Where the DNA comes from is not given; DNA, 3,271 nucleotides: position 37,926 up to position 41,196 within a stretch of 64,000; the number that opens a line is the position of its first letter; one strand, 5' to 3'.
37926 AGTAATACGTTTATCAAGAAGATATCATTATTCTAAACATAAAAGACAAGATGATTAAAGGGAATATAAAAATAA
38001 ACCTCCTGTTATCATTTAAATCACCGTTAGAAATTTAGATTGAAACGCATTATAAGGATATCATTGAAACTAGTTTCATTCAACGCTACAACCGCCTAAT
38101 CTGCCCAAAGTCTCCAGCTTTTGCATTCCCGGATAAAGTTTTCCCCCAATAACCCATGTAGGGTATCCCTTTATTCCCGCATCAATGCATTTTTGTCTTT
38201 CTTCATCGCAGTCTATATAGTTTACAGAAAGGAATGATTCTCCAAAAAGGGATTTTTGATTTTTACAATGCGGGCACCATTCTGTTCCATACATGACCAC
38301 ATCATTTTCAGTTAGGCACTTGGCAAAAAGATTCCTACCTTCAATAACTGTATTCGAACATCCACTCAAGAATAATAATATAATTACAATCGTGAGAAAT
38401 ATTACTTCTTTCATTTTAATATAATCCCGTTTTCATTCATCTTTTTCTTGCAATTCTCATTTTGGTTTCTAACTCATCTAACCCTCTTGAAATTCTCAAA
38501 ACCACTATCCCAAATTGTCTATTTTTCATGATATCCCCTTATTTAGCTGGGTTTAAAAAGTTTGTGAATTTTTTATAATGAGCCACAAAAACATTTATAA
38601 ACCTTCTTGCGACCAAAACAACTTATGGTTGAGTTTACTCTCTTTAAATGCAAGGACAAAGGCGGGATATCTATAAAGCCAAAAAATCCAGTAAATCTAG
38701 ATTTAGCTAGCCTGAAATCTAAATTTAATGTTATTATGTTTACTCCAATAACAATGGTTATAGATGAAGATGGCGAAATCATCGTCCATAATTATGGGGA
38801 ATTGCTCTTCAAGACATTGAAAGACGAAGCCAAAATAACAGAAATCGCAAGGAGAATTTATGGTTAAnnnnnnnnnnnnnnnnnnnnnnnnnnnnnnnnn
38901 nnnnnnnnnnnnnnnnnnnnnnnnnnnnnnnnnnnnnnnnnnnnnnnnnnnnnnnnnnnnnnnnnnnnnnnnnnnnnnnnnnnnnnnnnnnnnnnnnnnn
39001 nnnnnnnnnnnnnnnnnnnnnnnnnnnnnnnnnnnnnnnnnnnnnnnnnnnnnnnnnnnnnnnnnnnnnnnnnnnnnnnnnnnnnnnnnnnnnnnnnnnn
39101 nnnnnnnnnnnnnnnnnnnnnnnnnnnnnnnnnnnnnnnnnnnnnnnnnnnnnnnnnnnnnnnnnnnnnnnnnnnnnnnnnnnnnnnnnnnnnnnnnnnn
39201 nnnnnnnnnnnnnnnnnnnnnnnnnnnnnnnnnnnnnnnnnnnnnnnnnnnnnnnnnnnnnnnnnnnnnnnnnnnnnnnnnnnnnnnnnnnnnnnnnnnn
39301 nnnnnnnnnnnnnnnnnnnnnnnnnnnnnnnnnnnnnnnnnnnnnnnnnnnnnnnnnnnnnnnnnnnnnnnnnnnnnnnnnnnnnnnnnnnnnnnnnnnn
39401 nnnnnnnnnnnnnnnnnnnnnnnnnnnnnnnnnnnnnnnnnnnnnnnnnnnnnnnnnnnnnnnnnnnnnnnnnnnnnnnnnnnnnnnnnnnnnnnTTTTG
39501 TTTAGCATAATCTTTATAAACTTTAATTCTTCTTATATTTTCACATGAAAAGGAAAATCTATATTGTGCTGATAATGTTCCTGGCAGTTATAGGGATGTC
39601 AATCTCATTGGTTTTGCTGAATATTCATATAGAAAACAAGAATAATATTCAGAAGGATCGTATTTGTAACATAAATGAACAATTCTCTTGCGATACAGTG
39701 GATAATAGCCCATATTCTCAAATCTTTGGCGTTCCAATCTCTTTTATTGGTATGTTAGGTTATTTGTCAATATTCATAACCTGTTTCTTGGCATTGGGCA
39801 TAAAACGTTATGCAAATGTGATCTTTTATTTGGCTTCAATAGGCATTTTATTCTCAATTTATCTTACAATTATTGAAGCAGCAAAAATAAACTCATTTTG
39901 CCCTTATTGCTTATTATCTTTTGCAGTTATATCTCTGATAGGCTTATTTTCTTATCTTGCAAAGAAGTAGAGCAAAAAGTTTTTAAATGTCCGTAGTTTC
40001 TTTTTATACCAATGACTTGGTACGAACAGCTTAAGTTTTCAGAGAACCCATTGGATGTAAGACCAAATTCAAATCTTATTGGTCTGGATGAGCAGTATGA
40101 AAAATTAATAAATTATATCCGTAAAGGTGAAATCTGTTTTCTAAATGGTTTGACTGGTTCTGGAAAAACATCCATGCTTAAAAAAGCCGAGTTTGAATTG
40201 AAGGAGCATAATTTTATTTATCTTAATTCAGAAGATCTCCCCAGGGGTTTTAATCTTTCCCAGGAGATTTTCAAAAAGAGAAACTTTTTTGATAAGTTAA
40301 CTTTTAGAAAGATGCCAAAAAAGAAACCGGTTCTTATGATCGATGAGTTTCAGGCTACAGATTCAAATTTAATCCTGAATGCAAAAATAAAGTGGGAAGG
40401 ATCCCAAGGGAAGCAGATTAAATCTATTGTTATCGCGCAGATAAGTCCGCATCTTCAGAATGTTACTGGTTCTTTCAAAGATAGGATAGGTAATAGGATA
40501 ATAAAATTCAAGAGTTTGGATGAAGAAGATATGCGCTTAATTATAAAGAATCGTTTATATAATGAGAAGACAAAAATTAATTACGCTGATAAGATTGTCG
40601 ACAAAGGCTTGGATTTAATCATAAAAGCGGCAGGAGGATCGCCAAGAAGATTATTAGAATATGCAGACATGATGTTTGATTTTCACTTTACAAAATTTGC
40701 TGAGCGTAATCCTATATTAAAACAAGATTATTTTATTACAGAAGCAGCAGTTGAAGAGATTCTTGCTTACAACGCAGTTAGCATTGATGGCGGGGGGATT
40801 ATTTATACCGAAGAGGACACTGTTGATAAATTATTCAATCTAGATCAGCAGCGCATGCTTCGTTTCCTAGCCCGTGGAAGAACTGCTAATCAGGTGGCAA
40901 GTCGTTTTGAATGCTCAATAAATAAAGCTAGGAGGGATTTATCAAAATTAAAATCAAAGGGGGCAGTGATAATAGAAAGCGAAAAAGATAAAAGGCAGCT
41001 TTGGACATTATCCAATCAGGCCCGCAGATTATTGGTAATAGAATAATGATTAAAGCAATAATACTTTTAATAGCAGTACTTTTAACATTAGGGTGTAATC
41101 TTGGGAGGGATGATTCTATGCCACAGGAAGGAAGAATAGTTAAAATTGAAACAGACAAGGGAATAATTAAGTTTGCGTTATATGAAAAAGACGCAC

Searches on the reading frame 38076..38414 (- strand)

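Call 3: search_protein_families(library=pfam, proteins=[window:38076-38414:-], max_evalue=0.01)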
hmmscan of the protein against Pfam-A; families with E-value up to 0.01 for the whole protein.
window:38076-38414:- (112 aa): 3 families
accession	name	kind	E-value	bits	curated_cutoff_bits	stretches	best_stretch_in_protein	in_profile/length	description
PF00085.26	Thioredoxin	-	8.6e-06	26.2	23.5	1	37-89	20-78/103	Thioredoxin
PF00462.30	Glutaredoxin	-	8.4e-05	23.1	22.9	1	39-93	1-59/60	Glutaredoxin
PF01323.26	DSBA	-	0.004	17.4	25.6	1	70-103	153-186/191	DSBA-like thioredoxin domain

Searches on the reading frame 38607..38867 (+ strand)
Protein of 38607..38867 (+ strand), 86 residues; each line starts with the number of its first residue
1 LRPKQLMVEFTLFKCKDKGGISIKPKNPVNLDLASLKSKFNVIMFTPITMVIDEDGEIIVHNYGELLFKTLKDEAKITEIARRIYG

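Call 3: search_protein_families(library=pfam, proteins=[window:38607-38867:+], max_evalue=0.01)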
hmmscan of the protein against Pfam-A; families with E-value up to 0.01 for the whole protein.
window:38607-38867:+ (86 aa): 0 families

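Call 4: search_protein_families(library=ncbifam, proteins=[window:38607-38867:+], max_evalue=0.01)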
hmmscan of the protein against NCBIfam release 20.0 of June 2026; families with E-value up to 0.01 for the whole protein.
window:38607-38867:+ (86 aa): 0 families

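Call 26: search_protein_families(library=ncbifam, proteins=[window:38607-38867:+], max_evalue=0.1)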
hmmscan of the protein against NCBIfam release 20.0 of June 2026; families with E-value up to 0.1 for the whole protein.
window:38607-38867:+ (86 aa): 0 families

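Call 66: search_protein_families(library=pfam, proteins=[window:38607-38867:+], max_evalue=10)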
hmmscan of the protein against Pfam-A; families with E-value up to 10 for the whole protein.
window:38607-38867:+ (86 aa): 0 families

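Call 77: predict_structure(protein=window:38607-38867:+)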
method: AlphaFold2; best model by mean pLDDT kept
length: 86 residues; sequences in the alignment: 1
mean_pLDDT: 51.6   pTM: 0.42
mean pLDDT of the five models: 51.6, 43.8, 41.6, 41.2, 33.9
residues with pLDDT >= 90: 0; 70-90: 3; 50-70: 51; < 50: 32
segments of 3 or more residues with pLDDT < 50: 1-30
pLDDT, mean of each block of 10 residues (from residue 1): 30 41 41 55 61 68 62 55 49
secondary structure, 60 per line:
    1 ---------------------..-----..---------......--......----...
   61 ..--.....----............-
elements in order: E40-45 E48-53 E58-62 E65-69 H74-85

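Call 81: search_protein_representatives(protein=window:38607-38867:+)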
Query: 86 residues. Proteins with E-value up to 0.001 (for the whole library): 95; up to 1e-10: 32; up to 1e-30: 0. The best 95 are listed.
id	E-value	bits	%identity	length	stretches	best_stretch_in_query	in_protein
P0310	6.0e-18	80.5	49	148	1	7-85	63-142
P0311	8.5e-18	80.1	48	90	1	9-85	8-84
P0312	1.4e-17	79.4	55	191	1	8-85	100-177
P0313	1.5e-16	76.0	54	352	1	8-85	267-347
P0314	1.5e-15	72.9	53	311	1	10-85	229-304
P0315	5.1e-15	71.2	48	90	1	4-85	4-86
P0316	8.7e-15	70.5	50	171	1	10-85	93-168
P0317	1.3e-14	69.9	51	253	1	2-86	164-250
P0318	3.8e-14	68.4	51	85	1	9-85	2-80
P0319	4.4e-14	68.2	51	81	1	10-85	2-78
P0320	1.7e-13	66.4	49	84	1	10-85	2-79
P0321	2.5e-13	65.8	49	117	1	14-85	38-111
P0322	2.9e-13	65.6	47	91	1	9-85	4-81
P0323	3.3e-13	65.4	44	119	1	8-85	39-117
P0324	5.2e-13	64.8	48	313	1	7-85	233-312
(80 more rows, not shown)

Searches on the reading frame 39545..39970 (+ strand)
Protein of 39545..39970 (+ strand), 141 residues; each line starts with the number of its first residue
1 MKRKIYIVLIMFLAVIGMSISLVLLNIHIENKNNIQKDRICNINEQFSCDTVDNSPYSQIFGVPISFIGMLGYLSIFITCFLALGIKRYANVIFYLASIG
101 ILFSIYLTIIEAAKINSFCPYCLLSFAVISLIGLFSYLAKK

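Call 3: search_protein_families(library=pfam, proteins=[window:39545-39970:+], max_evalue=0.01)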
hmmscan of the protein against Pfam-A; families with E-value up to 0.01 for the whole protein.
window:39545-39970:+ (141 aa): 1 family
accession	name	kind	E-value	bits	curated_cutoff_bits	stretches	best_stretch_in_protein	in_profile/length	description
PF07884.19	VKOR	-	1e-28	100.6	27.5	1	9-132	2-129/134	Vitamin K epoxide reductase family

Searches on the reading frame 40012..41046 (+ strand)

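Call 52: search_protein_families(library=pfam, proteins=[window:40012-41046:+], max_evalue=0.01)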
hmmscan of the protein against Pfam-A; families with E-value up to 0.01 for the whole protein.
window:40012-41046:+ (344 aa): 8 families
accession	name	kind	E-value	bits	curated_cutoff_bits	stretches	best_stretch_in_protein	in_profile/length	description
PF13173.12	AAA_14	-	1.3e-06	28.9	27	1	40-117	3-75/129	AAA domain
PF16365.12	EutK_C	-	2.2e-06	28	27.5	1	287-319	12-44/52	Ethanolamine utilization protein EutK C-terminus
PF12840.13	HTH_20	-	0.0002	21.7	27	1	281-319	8-48/51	Helix-turn-helix domain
PF13191.12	AAA_16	-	0.00062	20.7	32.6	1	22-71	2-56/167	AAA ATPase domain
PF08279.18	HTH_11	-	0.00066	19.9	25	1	280-325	3-50/55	HTH domain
PF24389.1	ORC-CDC6-like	-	0.0012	18.1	27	0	199-234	415-450/571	ORC-CDC6-like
PF00004.35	AAA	-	0.0036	18.2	21.2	0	43-119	2-72/131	ATPase family associated with various cellular activities (AAA)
PF20720.3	nSTAND3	-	0.0043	17.2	27.2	0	28-99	6-81/155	Novel STAND NTPase 3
